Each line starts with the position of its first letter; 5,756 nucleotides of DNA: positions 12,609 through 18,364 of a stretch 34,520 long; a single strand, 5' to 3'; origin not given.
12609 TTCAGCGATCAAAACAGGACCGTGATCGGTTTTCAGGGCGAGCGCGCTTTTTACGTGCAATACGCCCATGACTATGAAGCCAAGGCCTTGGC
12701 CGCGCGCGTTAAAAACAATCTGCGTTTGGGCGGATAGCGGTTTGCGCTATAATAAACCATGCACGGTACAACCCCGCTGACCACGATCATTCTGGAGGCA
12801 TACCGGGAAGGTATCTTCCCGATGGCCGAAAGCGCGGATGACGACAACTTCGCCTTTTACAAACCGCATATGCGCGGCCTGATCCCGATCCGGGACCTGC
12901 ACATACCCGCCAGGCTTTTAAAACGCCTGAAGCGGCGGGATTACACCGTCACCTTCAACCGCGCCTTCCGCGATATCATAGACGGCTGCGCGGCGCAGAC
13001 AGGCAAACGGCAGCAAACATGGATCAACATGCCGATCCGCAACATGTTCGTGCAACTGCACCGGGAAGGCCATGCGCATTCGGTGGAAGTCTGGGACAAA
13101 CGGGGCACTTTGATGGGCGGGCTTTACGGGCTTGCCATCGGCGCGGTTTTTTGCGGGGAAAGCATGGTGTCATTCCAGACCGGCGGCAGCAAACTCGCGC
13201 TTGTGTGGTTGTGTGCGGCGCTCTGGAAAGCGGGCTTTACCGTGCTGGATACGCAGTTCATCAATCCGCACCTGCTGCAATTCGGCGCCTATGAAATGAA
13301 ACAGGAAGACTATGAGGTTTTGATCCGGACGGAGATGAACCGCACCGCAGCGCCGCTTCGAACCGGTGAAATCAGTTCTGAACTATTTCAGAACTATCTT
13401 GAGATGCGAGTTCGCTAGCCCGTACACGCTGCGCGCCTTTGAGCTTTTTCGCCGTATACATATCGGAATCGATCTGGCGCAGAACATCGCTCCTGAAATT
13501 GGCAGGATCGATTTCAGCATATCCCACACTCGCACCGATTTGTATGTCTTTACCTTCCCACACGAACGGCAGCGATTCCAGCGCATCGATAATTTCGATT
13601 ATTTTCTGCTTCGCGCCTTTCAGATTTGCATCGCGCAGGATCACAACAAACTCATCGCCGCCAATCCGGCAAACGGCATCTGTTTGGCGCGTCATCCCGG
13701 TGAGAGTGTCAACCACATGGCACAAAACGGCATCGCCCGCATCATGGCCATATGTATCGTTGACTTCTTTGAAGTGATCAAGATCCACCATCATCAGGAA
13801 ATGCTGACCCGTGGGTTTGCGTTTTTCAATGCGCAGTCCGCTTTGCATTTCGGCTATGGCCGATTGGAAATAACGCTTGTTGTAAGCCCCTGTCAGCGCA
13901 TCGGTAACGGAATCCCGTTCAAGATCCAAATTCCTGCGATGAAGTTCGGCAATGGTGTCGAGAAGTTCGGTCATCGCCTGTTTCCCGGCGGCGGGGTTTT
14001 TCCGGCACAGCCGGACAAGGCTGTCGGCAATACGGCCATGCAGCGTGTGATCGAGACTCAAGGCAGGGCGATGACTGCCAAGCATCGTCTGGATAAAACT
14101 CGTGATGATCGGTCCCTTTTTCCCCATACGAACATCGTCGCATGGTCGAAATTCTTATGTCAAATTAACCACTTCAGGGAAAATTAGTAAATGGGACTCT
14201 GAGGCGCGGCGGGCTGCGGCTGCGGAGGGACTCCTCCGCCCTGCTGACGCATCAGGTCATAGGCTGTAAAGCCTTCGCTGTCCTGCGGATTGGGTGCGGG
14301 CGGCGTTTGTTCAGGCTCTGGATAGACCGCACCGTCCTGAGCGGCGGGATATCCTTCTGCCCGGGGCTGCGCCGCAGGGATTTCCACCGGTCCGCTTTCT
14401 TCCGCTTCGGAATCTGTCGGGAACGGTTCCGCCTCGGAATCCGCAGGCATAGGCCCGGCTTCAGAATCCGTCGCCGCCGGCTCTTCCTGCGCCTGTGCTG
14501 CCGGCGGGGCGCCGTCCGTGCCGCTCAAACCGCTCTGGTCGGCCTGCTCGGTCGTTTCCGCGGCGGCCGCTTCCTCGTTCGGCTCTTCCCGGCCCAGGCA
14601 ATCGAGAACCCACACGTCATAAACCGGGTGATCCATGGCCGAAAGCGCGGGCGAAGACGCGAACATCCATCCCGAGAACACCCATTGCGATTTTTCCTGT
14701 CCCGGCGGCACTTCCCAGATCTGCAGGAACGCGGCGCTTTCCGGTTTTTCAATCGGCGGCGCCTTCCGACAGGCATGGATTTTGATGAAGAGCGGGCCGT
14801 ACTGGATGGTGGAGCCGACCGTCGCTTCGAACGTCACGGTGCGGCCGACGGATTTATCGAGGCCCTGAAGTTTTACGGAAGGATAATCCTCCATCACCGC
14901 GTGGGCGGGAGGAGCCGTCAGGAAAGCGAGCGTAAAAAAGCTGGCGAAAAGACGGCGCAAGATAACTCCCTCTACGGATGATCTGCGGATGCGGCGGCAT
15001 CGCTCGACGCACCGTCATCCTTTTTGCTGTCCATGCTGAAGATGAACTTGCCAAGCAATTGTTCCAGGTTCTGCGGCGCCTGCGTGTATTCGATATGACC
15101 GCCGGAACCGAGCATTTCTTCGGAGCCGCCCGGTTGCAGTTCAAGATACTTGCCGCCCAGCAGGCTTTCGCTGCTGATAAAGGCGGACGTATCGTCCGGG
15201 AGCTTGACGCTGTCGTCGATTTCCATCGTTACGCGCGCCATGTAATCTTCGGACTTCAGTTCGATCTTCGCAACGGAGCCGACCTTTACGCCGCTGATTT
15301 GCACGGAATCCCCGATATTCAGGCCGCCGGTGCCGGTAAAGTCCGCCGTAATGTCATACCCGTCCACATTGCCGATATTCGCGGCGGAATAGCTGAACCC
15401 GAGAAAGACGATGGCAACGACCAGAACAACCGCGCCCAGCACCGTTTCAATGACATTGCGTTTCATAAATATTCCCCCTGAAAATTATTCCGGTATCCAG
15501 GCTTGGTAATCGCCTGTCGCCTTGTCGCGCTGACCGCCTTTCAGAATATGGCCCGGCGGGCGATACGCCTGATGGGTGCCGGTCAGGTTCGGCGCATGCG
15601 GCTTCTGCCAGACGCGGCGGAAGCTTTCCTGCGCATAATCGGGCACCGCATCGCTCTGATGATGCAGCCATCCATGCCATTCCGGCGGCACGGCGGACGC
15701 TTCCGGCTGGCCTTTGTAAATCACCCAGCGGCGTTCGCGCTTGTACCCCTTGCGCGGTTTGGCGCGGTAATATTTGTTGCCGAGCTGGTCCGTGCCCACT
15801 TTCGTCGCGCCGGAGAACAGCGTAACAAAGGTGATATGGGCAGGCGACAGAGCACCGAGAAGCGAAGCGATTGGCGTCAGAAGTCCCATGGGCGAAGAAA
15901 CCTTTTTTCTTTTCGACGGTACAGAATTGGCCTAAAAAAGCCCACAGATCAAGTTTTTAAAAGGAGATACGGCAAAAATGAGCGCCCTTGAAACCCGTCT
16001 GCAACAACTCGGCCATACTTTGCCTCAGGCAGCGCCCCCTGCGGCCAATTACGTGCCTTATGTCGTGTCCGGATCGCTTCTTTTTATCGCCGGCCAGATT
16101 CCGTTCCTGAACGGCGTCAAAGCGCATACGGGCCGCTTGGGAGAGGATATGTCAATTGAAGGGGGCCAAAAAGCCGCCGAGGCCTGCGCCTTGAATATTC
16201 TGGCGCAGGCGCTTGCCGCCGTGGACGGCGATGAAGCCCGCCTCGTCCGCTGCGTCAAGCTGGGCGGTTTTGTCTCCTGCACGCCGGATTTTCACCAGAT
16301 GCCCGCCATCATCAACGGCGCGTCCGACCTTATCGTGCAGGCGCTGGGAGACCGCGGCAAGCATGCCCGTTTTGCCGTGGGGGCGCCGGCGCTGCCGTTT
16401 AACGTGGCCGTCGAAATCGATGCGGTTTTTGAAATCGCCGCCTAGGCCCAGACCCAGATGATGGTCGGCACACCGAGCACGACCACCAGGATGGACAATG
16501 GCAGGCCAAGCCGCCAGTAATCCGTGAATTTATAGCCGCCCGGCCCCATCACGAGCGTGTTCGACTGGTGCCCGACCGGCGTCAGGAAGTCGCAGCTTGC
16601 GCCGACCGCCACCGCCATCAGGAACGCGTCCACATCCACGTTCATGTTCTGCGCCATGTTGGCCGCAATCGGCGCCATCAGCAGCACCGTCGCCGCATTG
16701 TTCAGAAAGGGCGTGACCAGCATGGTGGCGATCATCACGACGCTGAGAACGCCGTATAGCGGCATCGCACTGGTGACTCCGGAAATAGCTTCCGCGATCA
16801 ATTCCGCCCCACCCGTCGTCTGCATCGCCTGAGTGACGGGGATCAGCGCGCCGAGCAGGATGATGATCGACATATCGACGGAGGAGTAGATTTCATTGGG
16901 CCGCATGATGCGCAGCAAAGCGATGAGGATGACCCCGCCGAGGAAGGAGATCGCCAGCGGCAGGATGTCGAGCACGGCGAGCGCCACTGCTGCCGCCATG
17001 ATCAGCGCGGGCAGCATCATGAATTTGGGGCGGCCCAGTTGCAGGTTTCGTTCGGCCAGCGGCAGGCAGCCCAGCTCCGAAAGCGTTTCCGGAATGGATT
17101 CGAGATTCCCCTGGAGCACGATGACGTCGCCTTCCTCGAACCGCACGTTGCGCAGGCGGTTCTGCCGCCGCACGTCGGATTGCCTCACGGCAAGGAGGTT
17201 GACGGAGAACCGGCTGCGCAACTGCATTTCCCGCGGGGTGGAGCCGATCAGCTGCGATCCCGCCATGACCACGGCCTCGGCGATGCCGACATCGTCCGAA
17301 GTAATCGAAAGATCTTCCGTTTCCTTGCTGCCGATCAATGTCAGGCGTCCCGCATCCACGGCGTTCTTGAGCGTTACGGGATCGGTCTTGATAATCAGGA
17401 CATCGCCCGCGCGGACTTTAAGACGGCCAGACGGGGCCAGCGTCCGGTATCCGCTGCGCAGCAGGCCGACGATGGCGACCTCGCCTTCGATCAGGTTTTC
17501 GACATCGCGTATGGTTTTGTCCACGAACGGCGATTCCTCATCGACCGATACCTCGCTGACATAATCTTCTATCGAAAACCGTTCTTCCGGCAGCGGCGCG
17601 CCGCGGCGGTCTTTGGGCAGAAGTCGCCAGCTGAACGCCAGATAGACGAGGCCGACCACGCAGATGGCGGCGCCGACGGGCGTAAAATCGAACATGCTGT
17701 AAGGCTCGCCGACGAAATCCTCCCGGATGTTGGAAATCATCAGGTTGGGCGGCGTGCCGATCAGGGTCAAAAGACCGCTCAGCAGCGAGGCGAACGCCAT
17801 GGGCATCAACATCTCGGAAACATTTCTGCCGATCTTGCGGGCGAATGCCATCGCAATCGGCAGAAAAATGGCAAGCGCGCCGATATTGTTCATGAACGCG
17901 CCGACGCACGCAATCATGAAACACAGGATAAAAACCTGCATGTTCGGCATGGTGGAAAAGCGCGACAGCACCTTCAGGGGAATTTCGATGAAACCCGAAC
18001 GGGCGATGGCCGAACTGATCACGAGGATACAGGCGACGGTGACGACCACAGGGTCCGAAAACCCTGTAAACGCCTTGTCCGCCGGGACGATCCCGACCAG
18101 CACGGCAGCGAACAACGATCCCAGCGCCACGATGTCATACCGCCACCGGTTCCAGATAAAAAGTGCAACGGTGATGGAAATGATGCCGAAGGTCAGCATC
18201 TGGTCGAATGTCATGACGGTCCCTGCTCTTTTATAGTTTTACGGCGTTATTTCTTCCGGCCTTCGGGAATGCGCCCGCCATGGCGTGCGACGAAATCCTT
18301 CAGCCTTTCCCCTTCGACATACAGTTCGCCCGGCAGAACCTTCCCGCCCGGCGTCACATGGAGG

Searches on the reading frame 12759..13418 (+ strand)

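Call 48: search_protein_families(library=pfam, proteins=[window:12759-13418:+], max_evalue=0.0001)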
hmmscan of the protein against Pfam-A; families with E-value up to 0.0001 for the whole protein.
window:12759-13418:+ (219 aa): 1 family
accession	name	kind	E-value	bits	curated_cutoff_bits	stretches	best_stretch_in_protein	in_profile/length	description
PF03588.20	Leu_Phe_trans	-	2.4e-59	200.1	22.7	1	10-180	3-170/171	Leucyl/phenylalanyl-tRNA protein transferase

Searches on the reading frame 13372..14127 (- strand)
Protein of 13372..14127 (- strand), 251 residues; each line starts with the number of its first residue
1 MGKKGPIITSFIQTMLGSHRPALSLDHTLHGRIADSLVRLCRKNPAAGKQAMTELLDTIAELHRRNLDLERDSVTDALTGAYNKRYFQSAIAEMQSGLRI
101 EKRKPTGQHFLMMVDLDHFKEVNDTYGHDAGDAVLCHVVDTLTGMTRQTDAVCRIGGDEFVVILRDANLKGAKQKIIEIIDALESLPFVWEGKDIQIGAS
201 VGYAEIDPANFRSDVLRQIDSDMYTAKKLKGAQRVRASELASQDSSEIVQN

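Call 16: search_protein_families(library=pfam, proteins=[window:13372-14127:-], max_evalue=0.001)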
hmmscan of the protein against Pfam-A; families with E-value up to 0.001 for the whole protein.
window:13372-14127:- (251 aa): 1 family
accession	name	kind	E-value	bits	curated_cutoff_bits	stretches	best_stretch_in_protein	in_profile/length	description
PF00990.26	GGDEF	-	6.1e-36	124.1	23.8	1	74-230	2-158/161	Diguanylate cyclase, GGDEF domain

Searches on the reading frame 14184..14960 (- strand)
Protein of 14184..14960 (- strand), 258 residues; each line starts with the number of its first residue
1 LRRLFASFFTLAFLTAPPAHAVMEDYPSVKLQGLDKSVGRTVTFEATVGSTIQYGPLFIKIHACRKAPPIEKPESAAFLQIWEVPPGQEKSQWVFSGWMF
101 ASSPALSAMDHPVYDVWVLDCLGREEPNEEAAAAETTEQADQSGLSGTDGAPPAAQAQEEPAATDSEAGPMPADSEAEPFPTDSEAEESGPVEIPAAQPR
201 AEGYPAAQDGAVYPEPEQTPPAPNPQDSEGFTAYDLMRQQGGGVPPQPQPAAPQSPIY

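Call 48: search_protein_families(library=pfam, proteins=[window:14184-14960:-], max_evalue=0.0001)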
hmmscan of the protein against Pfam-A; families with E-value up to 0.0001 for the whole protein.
window:14184-14960:- (258 aa): 1 family
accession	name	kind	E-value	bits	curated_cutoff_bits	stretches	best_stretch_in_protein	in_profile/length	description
PF09923.14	DUF2155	-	2e-29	102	27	1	30-121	2-89/89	Uncharacterized protein conserved in bacteria (DUF2155)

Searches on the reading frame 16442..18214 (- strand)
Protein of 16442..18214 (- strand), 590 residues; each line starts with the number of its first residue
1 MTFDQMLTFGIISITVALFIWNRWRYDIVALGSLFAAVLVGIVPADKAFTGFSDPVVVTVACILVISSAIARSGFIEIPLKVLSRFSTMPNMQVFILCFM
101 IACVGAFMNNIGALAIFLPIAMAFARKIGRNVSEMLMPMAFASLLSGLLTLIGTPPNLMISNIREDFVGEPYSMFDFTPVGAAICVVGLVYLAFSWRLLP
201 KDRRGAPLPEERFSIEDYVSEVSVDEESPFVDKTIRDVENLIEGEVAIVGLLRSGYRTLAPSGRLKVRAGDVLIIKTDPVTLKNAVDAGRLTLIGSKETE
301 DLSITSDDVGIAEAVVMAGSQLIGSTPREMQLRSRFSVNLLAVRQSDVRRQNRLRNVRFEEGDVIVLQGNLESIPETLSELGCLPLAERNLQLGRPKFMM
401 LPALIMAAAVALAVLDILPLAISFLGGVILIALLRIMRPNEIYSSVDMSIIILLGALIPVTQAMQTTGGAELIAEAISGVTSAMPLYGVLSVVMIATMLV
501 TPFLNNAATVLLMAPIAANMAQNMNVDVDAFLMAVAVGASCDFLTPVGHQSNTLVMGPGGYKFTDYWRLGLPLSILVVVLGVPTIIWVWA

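Call 48: search_protein_families(library=pfam, proteins=[window:16442-18214:-], max_evalue=0.0001)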
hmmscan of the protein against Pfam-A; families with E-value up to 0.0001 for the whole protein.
window:16442-18214:- (590 aa): 3 families
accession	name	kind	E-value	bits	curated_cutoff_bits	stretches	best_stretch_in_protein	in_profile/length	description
PF03600.22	CitMHS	-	7.5e-82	275.6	31.9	2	17-538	2-336/336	Citrate transporter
PF02080.26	TrkA_C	-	2.3e-16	59.9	27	2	220-280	2-61/71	TrkA-C domain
PF00939.25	Na_sulph_symp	-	2.9e-16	60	27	1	374-589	255-466/472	Sodium:sulfate symporter transmembrane region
